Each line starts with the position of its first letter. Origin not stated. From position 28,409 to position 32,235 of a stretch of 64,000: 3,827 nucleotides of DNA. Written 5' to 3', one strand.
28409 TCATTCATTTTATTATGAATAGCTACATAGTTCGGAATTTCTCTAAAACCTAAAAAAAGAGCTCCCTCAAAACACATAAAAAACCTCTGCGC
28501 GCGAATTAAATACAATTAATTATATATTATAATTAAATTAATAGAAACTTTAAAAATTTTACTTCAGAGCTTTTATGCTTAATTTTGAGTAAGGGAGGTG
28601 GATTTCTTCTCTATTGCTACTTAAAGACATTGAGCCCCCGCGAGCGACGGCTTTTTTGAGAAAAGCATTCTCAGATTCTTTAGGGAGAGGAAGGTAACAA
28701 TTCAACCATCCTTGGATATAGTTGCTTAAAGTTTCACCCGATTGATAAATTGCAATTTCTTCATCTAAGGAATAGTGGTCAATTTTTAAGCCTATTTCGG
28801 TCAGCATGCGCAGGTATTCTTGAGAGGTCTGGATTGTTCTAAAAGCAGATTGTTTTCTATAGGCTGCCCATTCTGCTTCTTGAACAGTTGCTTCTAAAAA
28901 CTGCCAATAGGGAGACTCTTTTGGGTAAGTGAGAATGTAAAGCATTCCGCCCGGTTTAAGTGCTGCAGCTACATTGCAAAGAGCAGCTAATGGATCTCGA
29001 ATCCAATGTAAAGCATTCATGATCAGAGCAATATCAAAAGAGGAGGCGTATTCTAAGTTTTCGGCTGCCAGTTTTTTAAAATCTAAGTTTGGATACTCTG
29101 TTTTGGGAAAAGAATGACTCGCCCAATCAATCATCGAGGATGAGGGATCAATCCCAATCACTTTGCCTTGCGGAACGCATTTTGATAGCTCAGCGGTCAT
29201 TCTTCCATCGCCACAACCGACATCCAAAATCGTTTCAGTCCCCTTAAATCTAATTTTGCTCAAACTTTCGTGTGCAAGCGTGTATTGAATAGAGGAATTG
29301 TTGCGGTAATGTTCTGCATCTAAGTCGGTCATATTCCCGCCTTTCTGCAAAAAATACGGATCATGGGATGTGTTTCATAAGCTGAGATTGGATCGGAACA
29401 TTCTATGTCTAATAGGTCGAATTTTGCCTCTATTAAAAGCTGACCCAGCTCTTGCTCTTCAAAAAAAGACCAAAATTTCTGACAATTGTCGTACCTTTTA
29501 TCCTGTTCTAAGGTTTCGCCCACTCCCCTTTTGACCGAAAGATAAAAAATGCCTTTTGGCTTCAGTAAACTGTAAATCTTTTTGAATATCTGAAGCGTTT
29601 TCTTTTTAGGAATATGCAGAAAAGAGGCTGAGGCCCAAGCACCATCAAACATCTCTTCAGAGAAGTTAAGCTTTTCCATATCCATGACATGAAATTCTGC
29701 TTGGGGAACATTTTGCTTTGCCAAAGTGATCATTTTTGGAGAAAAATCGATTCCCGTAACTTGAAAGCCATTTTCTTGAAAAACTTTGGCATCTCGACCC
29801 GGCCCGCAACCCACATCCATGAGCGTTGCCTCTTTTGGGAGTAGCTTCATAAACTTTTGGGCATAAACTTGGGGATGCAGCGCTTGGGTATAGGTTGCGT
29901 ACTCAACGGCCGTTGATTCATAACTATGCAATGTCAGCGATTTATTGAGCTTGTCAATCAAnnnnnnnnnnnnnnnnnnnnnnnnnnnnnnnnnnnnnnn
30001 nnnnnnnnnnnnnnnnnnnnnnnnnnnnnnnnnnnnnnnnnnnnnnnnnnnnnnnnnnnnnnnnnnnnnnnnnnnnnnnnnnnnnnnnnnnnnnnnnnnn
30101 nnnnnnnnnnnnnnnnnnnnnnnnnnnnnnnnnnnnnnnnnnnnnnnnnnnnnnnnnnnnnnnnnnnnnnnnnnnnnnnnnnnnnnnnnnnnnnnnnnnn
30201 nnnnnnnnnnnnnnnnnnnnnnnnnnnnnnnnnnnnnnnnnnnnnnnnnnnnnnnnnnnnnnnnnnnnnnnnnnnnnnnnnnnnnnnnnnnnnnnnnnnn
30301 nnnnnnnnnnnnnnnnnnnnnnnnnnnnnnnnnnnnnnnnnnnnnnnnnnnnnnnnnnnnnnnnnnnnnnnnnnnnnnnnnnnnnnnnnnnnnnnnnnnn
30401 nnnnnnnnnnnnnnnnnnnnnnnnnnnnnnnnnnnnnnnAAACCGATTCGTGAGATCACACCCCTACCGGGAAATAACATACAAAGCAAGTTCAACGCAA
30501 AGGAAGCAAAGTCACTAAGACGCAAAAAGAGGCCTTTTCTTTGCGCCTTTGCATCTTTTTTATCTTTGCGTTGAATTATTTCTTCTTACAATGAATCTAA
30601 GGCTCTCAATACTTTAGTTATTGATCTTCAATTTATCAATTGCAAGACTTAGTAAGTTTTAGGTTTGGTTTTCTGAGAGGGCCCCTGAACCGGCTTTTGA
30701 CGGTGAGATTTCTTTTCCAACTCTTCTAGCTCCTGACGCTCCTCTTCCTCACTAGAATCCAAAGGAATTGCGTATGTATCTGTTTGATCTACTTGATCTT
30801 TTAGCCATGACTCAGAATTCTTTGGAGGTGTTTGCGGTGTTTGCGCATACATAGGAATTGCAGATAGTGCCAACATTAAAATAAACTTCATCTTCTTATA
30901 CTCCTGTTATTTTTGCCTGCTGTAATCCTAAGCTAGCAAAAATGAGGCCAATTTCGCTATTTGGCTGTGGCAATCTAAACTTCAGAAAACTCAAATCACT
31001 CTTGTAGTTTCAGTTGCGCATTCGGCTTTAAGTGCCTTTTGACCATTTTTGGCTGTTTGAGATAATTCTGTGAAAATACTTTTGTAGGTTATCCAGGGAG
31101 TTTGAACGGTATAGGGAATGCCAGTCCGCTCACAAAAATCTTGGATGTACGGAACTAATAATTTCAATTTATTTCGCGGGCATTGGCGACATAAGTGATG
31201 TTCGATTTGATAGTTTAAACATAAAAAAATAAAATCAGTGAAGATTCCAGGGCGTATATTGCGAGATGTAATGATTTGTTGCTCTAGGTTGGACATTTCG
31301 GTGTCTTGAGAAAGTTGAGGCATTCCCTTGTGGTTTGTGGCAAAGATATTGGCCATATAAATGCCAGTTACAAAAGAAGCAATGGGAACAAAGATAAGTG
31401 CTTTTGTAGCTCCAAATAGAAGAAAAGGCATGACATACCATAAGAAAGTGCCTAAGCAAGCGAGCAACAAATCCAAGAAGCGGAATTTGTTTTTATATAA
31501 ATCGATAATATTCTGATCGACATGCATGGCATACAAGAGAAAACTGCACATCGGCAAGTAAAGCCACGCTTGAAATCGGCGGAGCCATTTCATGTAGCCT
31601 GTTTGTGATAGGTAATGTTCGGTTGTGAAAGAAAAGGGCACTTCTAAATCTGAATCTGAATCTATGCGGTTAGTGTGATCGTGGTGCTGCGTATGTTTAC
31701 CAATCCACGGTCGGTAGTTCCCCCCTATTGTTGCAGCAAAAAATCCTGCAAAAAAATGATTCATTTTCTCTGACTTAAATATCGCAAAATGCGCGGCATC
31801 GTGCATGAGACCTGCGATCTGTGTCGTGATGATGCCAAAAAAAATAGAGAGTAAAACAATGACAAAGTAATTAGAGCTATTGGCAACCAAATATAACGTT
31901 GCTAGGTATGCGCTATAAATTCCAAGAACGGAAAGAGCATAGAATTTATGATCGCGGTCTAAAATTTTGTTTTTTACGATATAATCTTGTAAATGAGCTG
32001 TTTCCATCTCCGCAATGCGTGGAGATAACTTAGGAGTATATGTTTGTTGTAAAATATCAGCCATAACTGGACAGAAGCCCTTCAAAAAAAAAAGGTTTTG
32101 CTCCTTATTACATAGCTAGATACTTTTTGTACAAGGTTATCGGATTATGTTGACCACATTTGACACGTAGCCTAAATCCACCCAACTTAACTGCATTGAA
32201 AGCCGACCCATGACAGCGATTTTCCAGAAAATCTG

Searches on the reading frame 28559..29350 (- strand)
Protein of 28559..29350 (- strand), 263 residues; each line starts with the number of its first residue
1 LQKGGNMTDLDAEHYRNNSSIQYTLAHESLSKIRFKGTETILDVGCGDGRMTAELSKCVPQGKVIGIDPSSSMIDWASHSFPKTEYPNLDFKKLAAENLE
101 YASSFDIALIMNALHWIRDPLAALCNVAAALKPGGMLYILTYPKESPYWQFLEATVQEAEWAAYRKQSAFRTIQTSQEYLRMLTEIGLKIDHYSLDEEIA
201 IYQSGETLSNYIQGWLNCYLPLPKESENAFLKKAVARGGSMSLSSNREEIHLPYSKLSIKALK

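Call 9: search_protein_families(library=pfam, proteins=[window:28559-29350:-], max_evalue=0.01)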
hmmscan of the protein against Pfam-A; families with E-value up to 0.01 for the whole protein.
window:28559-29350:- (263 aa): 15 families
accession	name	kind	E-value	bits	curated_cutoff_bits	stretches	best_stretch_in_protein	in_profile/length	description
PF13649.12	Methyltransf_25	-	9.4e-21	74.8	27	1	41-135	1-97/97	Methyltransferase domain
PF08241.18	Methyltransf_11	-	5.8e-20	72.2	21.2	1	42-139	1-95/95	Methyltransferase domain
PF13489.12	Methyltransf_23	-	7.7e-20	71.7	27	1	35-192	20-163/164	Methyltransferase domain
PF08242.18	Methyltransf_12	-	2.1e-19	70.5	30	1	42-137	1-98/98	Methyltransferase domain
PF13847.12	Methyltransf_31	-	2.4e-18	66.7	27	1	38-184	4-142/145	Methyltransferase domain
PF01209.24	Ubie_methyltran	-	7e-12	45.6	20.1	1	37-144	47-156/233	ubiE/COQ5 methyltransferase family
PF08003.17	Methyltransf_9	-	2.7e-07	30.3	23.8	1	38-140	116-218/315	Protein of unknown function (DUF1698)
PF02390.23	Methyltransf_4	-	1.2e-06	28.5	24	1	40-96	4-60/173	Putative methyltransferase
PF24675.1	NpmA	-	1.6e-06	28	60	1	23-99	9-89/214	16S rRNA (adenine(1408)-N(1))-methyltransferase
PF05175.20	MTS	-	8.6e-06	25.9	23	1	37-165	31-163/170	Methyltransferase small domain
PF01135.25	PCMT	-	0.0002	21.6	20.3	1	30-92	66-129/210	Protein-L-isoaspartate(D-aspartate) O-methyltransferase (PCMT)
PF01728.25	FtsJ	-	0.00036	21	24.1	1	29-99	12-83/181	FtsJ-like methyltransferase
PF00891.24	Methyltransf_2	-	0.00042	20.2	22.3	1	18-139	43-164/210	O-methyltransferase domain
PF05219.18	DREV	-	0.00083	19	26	1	32-137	89-184/265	DREV methyltransferase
PF13679.12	Methyltransf_32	-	0.0022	18.4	27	1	34-115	22-109/143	Methyltransferase domain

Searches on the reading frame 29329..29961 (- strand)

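Call 9: search_protein_families(library=pfam, proteins=[window:29329-29961:-], max_evalue=0.01)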
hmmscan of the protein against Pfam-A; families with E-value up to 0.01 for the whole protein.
window:29329-29961:- (210 aa): 12 families
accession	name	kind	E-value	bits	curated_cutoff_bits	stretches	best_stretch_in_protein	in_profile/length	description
PF13649.12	Methyltransf_25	-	3.2e-22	79.5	27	1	48-137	2-97/97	Methyltransferase domain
PF08241.18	Methyltransf_11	-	1e-21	77.8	21.2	1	49-141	2-95/95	Methyltransferase domain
PF13489.12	Methyltransf_23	-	2.4e-18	66.8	27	1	33-184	9-162/164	Methyltransferase domain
PF13847.12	Methyltransf_31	-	6.3e-17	62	27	1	43-178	3-143/145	Methyltransferase domain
PF08242.18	Methyltransf_12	-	1.3e-14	55.2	30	1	48-139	1-98/98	Methyltransferase domain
PF02353.26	CMAS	-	8.3e-06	25.7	27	1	43-143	62-166/273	Mycolic acid cyclopropane synthetase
PF01209.24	Ubie_methyltran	-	9.7e-05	22.3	20.1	1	44-141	48-151/233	ubiE/COQ5 methyltransferase family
PF01135.25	PCMT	-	0.00016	22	20.3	1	9-91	38-124/210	Protein-L-isoaspartate(D-aspartate) O-methyltransferase (PCMT)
PF03848.20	TehB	-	0.00033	20.6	20.4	1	43-136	30-127/193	Tellurite resistance protein TehB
PF05724.17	TPMT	-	0.00052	20.2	26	1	40-95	35-90/218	Thiopurine S-methyltransferase (TPMT)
PF01728.25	FtsJ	-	0.0013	19.1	24.1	1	36-145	14-141/181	FtsJ-like methyltransferase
PF05891.18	Methyltransf_PK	-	0.0051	16.8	27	1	44-184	56-197/218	AdoMet dependent proline di-methyltransferase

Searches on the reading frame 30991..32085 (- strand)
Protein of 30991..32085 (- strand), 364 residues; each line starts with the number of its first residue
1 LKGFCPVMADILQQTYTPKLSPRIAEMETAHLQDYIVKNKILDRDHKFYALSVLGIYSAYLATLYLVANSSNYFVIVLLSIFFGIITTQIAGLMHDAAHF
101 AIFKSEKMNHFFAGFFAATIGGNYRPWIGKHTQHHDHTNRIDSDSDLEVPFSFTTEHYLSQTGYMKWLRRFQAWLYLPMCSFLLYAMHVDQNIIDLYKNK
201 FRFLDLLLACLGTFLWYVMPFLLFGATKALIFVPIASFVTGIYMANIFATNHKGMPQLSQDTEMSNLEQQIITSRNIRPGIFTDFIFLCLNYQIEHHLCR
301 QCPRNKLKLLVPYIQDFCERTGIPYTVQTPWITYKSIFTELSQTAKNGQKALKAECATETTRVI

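Call 9: search_protein_families(library=pfam, proteins=[window:30991-32085:-], max_evalue=0.01)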
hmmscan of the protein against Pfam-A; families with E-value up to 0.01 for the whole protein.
window:30991-32085:- (364 aa): 1 family
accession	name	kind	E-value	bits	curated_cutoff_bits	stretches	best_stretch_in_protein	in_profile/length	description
PF00487.30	FA_desaturase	-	9.5e-34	117.7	29.7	1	75-327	4-251/253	Fatty acid desaturase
